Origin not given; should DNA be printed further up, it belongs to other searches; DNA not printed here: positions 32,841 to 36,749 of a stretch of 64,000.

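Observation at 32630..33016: Reverse-strand 2-TM membrane protein gene (moron) between the tail chaperone and tape measure genes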

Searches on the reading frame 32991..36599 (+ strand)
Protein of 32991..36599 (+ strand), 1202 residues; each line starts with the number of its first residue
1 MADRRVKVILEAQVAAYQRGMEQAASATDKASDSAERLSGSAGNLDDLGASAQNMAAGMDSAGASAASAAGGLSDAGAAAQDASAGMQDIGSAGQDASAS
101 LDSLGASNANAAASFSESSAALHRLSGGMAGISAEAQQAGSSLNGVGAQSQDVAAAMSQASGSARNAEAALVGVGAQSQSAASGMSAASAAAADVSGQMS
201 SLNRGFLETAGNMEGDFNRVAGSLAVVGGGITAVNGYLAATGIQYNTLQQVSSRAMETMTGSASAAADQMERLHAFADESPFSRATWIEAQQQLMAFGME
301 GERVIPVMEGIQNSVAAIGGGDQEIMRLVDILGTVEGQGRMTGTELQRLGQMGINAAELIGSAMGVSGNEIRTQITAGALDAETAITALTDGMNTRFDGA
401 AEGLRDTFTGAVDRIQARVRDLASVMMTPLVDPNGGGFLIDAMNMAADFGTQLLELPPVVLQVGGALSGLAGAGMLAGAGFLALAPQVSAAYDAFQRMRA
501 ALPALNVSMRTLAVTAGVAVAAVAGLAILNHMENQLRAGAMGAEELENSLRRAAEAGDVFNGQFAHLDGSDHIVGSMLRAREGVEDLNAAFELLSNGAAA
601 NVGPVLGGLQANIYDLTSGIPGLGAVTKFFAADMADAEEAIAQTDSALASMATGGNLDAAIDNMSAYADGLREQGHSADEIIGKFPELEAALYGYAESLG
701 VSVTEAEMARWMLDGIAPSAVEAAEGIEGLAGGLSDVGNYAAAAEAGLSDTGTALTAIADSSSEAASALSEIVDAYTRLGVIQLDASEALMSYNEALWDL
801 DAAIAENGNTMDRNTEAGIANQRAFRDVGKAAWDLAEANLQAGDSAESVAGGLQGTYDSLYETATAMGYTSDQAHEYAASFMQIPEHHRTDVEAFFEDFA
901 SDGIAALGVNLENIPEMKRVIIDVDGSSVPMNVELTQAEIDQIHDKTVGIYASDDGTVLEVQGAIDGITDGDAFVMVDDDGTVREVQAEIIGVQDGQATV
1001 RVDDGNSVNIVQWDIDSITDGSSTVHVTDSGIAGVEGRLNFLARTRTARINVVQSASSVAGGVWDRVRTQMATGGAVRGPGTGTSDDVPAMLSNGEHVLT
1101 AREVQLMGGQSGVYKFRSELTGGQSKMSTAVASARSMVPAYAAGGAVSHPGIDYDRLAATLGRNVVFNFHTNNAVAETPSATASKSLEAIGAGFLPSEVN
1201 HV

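Call 4: search_protein_families(library=pfam, proteins=[window:32991-36599:+], max_evalue=0.1)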
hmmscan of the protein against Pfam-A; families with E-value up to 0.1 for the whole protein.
window:32991-36599:+ (1202 aa): 1 family
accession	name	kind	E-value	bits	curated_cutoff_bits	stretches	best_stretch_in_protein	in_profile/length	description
PF20155.4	TMP_3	-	9.4e-20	71.6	41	1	252-426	13-190/192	Tape measure protein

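Call 5: search_protein_families(library=phrogs, proteins=[window:32991-36599:+], max_evalue=0.1)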
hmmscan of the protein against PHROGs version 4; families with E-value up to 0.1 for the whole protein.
window:32991-36599:+ (1202 aa): 13 families
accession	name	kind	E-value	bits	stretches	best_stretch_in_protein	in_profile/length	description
phrog_13339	-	tail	1.4e-19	69.9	1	2-945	5-862/2156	tail length tape measure protein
phrog_12798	-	tail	5.1e-19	69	1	212-807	36-604/1031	tail length tape measure protein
phrog_6090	-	tail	3e-17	62.6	1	1069-1150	1095-1180/1853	tail length tape measure protein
phrog_5448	-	tail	7.1e-15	54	1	1070-1149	2282-2358/3103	tail length tape measure protein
phrog_1686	-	tail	7e-10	38.4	1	149-402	30-290/1224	tail length tape measure protein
phrog_34159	-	unknown function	1.7e-09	37.8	2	1042-1147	537-636/677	-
phrog_9959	-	tail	5.5e-09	35.1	1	255-378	84-204/1708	tail length tape measure protein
phrog_971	-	lysis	2e-08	34.3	1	1058-1151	782-867/1338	endolysin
phrog_10780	-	tail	2.4e-08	33.2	1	718-1075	649-1026/1694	tail length tape measure protein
phrog_167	-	tail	1.4e-07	30.6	1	12-660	117-693/1555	tail length tape measure protein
phrog_8927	-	tail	6.3e-07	28.8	1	1054-1148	886-1008/1619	tail length tape measure protein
phrog_37298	-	unknown function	1.3e-05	24.4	1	1070-1108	983-1021/1088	-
phrog_1292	-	tail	0.0016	17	1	263-421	293-450/1523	tail length tape measure protein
